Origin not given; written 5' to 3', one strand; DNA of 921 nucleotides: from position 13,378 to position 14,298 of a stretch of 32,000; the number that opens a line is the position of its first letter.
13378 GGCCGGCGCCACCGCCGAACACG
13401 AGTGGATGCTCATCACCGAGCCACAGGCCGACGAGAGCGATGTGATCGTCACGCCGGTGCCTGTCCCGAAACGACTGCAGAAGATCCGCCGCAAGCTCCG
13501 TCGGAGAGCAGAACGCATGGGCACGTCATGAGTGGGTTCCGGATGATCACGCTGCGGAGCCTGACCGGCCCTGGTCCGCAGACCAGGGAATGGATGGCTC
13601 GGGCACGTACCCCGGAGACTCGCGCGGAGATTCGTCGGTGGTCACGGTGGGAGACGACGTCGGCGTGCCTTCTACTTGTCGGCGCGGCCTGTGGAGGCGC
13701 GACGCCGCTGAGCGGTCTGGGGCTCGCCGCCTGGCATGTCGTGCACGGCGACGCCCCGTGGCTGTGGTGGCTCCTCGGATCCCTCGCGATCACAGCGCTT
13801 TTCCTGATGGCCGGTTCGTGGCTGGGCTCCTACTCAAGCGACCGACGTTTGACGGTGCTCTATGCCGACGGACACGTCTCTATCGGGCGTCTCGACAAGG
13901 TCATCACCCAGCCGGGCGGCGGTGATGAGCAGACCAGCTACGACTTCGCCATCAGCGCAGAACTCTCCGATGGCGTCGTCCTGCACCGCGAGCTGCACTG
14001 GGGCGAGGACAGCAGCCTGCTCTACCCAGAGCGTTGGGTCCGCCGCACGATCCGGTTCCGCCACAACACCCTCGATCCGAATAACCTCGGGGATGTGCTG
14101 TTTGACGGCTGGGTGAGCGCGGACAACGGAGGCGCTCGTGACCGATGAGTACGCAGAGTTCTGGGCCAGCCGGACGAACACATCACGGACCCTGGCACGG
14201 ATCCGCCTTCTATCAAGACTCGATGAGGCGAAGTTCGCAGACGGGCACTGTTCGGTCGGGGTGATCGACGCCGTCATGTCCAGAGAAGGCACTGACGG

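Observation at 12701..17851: Gap-free seven-cistron operon of paralogous 'TM hairpin + small beta module' proteins, plus a convergent eighth relative; no recognisable function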

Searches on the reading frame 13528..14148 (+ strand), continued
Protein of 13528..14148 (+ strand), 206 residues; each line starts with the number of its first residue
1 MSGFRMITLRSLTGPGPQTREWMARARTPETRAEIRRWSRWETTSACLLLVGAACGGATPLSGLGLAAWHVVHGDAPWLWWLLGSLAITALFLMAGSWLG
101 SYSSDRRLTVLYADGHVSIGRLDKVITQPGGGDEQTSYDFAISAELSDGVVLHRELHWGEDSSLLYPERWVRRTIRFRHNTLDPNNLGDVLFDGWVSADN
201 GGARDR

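Call 60: fold_search(model_id=the predicted structure, library=viral)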
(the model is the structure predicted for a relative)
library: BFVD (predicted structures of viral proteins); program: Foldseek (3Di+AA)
matches with E <= 10: 925; with E <= 0.001: 0
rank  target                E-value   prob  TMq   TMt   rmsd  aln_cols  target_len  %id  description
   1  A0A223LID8            1.3e-03  0.96  0.19  0.26  11.2       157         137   13  Uncharacterized protein [Erwinia phage vB_EamM_Joad]
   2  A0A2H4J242            4.1e-03  1.00  0.29  0.24  11.9       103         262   12  S1 motif domain-containing protein [uncultured Caudovirales phage]
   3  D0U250                5.8e-03  1.00  0.25  0.51   5.1        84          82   17  Uncharacterized protein [Clavibacter phage CMP1]
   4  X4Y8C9                1.3e-02  0.96  0.22  0.34   7.7        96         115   18  Uncharacterized protein [Lactococcus phage P162]
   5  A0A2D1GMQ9            1.7e-02  1.00  0.26  0.37   4.9        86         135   13  (no name in the UniProt tables at hand)
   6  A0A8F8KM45            1.7e-02  0.99  0.27  0.29  15.6       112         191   10  Uncharacterized protein [Clandestinovirus]
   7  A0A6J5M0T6            1.7e-02  0.99  0.25  0.34   6.9       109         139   13  Uncharacterized protein [uncultured Caudovirales phage]
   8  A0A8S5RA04            1.9e-02  0.99  0.28  0.34   9.0        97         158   13  tRNA_anti-like [Siphoviridae sp. ctvxh7]
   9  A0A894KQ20            1.9e-02  0.51  0.23  0.18  12.4       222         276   12  (no name in the UniProt tables at hand)
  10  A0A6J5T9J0            2.2e-02  1.00  0.28  0.21   4.5        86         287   13  DNA ligase [uncultured Caudovirales phage]
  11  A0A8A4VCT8            2.2e-02  0.99  0.29  0.33   6.0       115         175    8  (no name in the UniProt tables at hand)
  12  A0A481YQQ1            2.6e-02  0.99  0.32  0.40   7.6       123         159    9  Transmembrane protein [Pithovirus LCDPAC02]
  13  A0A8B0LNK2            2.6e-02  0.99  0.25  0.40   6.5       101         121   10  Uncharacterized protein [uncultured archaeal virus]
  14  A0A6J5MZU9            2.7e-02  0.98  0.27  0.33   7.3       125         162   10  DUF669 domain-containing protein [uncultured Caudovirales phage]
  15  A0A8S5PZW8            2.9e-02  0.99  0.26  0.12   6.1        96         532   14  DNA ligase (NAD(+)) [Siphoviridae sp. ctMOb8]
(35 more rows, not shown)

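Call 61: search_protein_families(library=phrogs, proteins=[window:13528-14148:+], max_evalue=0.01)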
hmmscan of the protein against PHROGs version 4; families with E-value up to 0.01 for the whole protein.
window:13528-14148:+ (206 aa): 0 families

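Call 80: find_encoding_contigs(protein=P0013, flank=10000, max_places=2)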
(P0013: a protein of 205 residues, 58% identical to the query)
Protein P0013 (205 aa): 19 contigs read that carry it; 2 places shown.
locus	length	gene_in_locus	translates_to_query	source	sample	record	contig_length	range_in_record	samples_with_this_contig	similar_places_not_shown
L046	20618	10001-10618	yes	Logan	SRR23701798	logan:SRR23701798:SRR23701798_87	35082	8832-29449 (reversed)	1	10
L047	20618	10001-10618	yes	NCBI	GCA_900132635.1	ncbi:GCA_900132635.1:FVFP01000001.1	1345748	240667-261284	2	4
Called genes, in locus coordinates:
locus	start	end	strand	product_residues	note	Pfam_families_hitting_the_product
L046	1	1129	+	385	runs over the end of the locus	PF14361:RsbRD_N, PF17853:GGDEF_2, PF13556:HTH_30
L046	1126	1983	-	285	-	PF00106:adh_short, PF08659:KR, PF13561:adh_short_C2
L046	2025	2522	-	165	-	PF08592:Anthrone_oxy (weak)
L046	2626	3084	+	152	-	PF10027:DUF2269 (weak)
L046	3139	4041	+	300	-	PF00892:EamA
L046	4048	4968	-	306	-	PF12852:Cupin_6, PF00165:HTH_AraC (faint), PF12833:HTH_18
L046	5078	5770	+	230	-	PF12146:Hydrolase_4 (faint), PF12697:Abhydrolase_6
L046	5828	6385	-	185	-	PF12844:HTH_19 (weak), PF13560:HTH_31, PF01381:HTH_3, PF07883:Cupin_2 (weak)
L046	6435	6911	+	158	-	PF04073:tRNA_edit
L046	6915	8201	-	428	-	PF00083:Sugar_tr, PF06779:MFS_4, PF07690:MFS_1, PF00083:Sugar_tr, PF07690:MFS_1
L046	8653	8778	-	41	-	-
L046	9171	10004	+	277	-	-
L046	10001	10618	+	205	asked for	-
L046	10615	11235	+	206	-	-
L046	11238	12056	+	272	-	-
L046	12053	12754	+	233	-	-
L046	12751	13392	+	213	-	-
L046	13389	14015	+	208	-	-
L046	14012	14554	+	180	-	-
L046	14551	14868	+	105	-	PF12158:DUF3592 (weak)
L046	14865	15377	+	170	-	-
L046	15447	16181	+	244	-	-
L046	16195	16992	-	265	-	-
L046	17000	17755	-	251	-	-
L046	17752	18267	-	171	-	-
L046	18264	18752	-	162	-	-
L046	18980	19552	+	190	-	-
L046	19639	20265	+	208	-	-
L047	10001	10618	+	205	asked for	-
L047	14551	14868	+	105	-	PF12158:DUF3592 (weak)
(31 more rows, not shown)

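Call 81: find_encoding_contigs(protein=P0009, flank=10000, max_places=1)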
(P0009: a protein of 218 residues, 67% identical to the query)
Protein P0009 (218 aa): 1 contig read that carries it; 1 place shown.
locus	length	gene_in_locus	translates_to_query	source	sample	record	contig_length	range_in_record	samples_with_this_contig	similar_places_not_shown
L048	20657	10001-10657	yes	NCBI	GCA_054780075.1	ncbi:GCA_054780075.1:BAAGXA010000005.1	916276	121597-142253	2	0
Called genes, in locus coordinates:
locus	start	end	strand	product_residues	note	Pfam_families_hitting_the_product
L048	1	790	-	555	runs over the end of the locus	PF13625:Helicase_C_3, PF00270:DEAD, PF04851:ResIII, PF16203:ERCC3_RAD25_C, PF00271:Helicase_C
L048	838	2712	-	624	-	PF13625:Helicase_C_3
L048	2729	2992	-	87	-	-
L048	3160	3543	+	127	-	PF00313:CSD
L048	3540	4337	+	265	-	-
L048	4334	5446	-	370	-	PF00266:Aminotran_5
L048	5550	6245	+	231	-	PF01325:Fe_dep_repress, PF12802:MarR_2 (weak), PF02742:Fe_dep_repr_C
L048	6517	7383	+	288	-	PF00877:NLPC_P60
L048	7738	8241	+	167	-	PF01844:HNH, PF14279:HNH_5, PF13395:HNH_4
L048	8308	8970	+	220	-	PF00300:His_Phos_1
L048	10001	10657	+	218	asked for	-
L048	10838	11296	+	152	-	-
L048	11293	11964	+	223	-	-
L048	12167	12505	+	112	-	-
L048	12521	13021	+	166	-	PF10604:Polyketide_cyc2, PF08327:AHSA1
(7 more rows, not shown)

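Call 91: search_protein_families(library=pfam, proteins=[L046:11238-12056:+, L046:14551-14868:+, L046:14865-15377:+, L046:15447-16181:+, L046:17000-17755:-, L046:18980-19552:+, L046:19639-20265:+, L034:8528-9418:+, L009:11269-11883:+, L046:10615-11235:+], max_evalue=0.5)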
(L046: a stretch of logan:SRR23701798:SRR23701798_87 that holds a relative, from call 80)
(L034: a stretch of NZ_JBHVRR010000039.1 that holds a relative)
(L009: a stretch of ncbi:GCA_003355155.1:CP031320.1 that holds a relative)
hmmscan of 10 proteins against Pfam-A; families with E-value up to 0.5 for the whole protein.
L046:11238-12056:+ (272 aa): 1 family
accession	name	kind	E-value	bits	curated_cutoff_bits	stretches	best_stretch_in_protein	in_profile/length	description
PF19288.4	CofH_C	-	0.22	11.8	27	1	43-93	13-62/125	CofH/MqnC C-terminal region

L046:14551-14868:+ (105 aa): 2 families
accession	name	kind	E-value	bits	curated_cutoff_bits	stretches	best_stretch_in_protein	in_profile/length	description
PF12158.14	DUF3592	-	1.3e-05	26.2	25.3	1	33-93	2-76/84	Domain of unknown function (DUF3592)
PF14761.12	HPS3_N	-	0.16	11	26.2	1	6-42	84-121/476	Hermansky-Pudlak syndrome 3 protein, N-terminal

L046:14865-15377:+ (170 aa): 3 families
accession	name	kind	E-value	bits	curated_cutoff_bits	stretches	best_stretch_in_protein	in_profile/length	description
PF20088.4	DUF6480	-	0.03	14.6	25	1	80-111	42-72/78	Family of unknown function (DUF6480)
PF05656.20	DUF805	-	0.04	14.8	25.7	1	32-110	23-98/111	Protein of unknown function (DUF805)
PF15195.11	TMEM210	-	0.054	14.4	27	1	88-119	8-39/114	TMEM210 family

L046:15447-16181:+ (244 aa): 1 family
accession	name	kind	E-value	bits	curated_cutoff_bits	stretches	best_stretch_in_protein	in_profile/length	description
PF12622.12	NpwBP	-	0.16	13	25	1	168-184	11-27/44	mRNA biogenesis factor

L046:17000-17755:- (251 aa): 1 family
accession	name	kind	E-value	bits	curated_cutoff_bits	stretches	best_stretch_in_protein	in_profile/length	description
PF19744.4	DUF6232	-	0.065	14.1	27.4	1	47-110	32-78/117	Family of unknown function (DUF6232)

L046:18980-19552:+ (190 aa): 0 families

L046:19639-20265:+ (208 aa): 0 families

L034:8528-9418:+ (296 aa): 1 family
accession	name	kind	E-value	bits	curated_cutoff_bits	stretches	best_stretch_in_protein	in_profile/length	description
PF23850.1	DUF7213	-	0.43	11.2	27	0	222-250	35-64/76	Family of unknown function (DUF7213)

L009:11269-11883:+ (204 aa): 0 families

L046:10615-11235:+ (206 aa): 0 families

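Call 98: search_solved_structures(query=A1, max_evalue=5)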
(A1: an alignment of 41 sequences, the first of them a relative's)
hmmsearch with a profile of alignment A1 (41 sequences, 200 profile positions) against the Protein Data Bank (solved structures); distinct sequences matched with E-value up to 5: 3.
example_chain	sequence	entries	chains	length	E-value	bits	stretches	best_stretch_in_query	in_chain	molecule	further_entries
2og0_A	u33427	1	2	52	0.56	12.9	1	19-43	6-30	Excisionase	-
1lx8_A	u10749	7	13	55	0.61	12.8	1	19-43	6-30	Excisionase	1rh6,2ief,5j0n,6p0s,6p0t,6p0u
1pm6_A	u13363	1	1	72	1.1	12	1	19-43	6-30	Excisionase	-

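Call 103: search_protein_families(library=pfam, proteins=[L025:13224-13661:+, L025:13667-14770:+, L025:11277-12041:+, L025:12103-12420:-, L015:7066-7482:-, L015:11726-12139:-, L016:10357-10770:-, L016:10752-11144:-, L020:10897-11223:+, L029:4751-5641:-], max_evalue=0.01)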
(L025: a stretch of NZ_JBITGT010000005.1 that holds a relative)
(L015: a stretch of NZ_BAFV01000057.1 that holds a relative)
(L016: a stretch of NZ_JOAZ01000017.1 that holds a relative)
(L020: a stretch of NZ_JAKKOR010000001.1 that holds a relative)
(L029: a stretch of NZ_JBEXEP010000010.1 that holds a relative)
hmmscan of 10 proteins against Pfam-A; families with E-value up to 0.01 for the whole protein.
L025:13224-13661:+ (145 aa): 0 families

L025:13667-14770:+ (367 aa): 1 family
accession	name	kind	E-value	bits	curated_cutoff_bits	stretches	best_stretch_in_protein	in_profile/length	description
PF22322.1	DUF6973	-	7.6e-13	48.6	27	1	226-316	3-103/124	Domain of unknown function (DUF6973)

L025:11277-12041:+ (254 aa): 0 families

L025:12103-12420:- (105 aa): 0 families

L015:7066-7482:- (138 aa): 1 family
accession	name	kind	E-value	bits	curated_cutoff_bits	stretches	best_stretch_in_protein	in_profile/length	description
PF01850.27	PIN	-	2.1e-13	51.4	23.6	1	6-118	2-115/120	PIN domain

L015:11726-12139:- (137 aa): 1 family
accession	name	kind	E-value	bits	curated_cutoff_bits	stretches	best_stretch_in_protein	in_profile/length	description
PF01850.27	PIN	-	1.8e-07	32.2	23.6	1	4-124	1-119/120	PIN domain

L016:10357-10770:- (137 aa): 1 family
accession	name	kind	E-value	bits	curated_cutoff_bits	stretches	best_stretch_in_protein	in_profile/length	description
PF01850.27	PIN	-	0.00043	21.3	23.6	1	13-121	2-112/120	PIN domain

L016:10752-11144:- (130 aa): 0 families

L020:10897-11223:+ (108 aa): 1 family
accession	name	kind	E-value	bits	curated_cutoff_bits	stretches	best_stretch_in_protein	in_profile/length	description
PF01527.26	HTH_Tnp_1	-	3e-07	31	24.1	1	6-89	4-74/75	Transposase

L029:4751-5641:- (296 aa): 4 families
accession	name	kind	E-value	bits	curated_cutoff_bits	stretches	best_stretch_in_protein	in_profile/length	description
PF19054.6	DUF5753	-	7.1e-42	143.5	23.4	1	111-290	2-178/178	Domain of unknown function (DUF5753)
PF13560.12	HTH_31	-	1e-14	55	27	1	33-89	1-58/64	Helix-turn-helix domain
PF01381.28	HTH_3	-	1.3e-07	32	23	1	39-88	2-51/55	Helix-turn-helix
PF12844.13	HTH_19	-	0.0036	17.6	30.2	1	35-72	1-39/64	Helix-turn-helix domain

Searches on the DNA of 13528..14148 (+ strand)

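Call 83: search_dna_similar(query=L047:1-9100:+, collection=phages, mode=near, max_rows=8)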
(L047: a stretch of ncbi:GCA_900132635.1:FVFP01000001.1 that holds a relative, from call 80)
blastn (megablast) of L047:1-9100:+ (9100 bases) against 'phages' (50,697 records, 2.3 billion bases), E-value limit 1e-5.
Records with a match: 71; places in all: 73; records where one place covers at least 80% of the query: 0.
Best place of each record, by identity: >=99% 18; 95-99% 15; 90-95% 18; 80-90% 20.
By first word of the organism name: Mycobacterium 50; Erwinia 12; Gordonia 5; Salmonella 2; Bacteriophage 1; Mycolicibacterium 1.
By host as written in the record: Mycobacterium smegmatis mc2 155 31; Erwinia amylovora 9; Gordonia terrae 3612 4; - 3; Erwinia amylovora ATCC 29780 3; Mycobacterium abscessus 330 1; Mycobacterium abscessus T50 1; GD89 1; and 18 more.
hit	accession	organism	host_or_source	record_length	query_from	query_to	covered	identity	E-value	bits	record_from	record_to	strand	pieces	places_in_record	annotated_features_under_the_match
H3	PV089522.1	Mycobacterium phage P3MA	Mycobacterium abscessus 330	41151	363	7297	54%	83.0%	0e+0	4426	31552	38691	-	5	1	48: DNA polymerase III sliding clamp beta | 56: helix-turn-helix DNA binding domain | 54: helix-turn-helix DNA binding domain | 51: hypothetical protein | 45: hypothetical protein | and 11 other names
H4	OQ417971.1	Mycobacterium phage prophiT50-1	Mycobacterium abscessus T50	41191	363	7297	54%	83.0%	0e+0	4426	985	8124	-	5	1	8: DNA polymerase III subunit beta | 15: helix-turn-helix DNA binding domain protein | 14: helix-turn-helix DNA binding domain protein | 11: membrane protein and helix-turn-helix DNA binding domain protein | 5: hypothetical protein | and 9 other names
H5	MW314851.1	Mycobacterium phage phiGD89-1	GD89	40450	363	7046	51%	84.0%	0e+0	4455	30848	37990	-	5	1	48: DNA polymerase III sliding clamp | 56: helix-turn-helix DNA binding domain protein | 54: helix-turn-helix DNA binding domain protein | 51: membrane protein and helix-turn-helix DNA binding domain protein | 45: hypothetical protein | and 11 other names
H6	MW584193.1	Mycobacterium phage prophi89-1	Mycobacterium abscessus GD89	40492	363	7046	51%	84.0%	0e+0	4455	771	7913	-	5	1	9: DNA polymerase III subunit beta | 17: helix-turn-helix DNA binding domain protein | 15: helix-turn-helix DNA binding domain protein | 12: membrane protein and helix-turn-helix DNA binding domain protein | 6: hypothetical protein | and 11 other names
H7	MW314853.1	Mycobacterium phage phiGD34-2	Mycobacterium abscessus GD41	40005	363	7059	52%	83.5%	0e+0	4343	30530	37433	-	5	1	47: DNA polymerase III sliding clamp | 55: helix-turn-helix DNA binding domain protein | 53: helix-turn-helix DNA binding domain protein | 50: membrane protein and helix-turn-helix DNA binding domain protein | 44: hypothetical protein | and 11 other names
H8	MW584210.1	Mycobacterium phage prophiGD34-2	Mycobacterium abscessus GD34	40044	363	7059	52%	83.5%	0e+0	4343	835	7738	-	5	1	9: DNA polymerase III subunit beta | 17: helix-turn-helix DNA binding domain protein | 15: helix-turn-helix DNA binding domain protein | 12: membrane protein and helix-turn-helix DNA binding domain protein | 6: hypothetical protein | and 11 other names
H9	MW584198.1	Mycobacterium phage prophiGD43A-2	Mycobacterium abscessus GD43A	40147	363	7059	49%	83.3%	0e+0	4072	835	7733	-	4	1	8: DNA polymerase III subunit beta | 16: helix-turn-helix DNA binding domain protein | 14: helix-turn-helix DNA binding domain protein | 6: hypothetical protein | 11: membrane protein and helix-turn-helix DNA binding domain protein | and 10 other names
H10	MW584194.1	Mycobacterium phage prophi62-1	Mycobacterium abscessus GD62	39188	360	7059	44%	89.6%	0e+0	5096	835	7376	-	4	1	8: DNA polymerase III subunit beta | 16: helix-turn-helix DNA binding domain protein | 14: helix-turn-helix DNA binding domain protein | 11: membrane protein and helix-turn-helix DNA binding domain protein | 7: hypothetical protein | and 10 other names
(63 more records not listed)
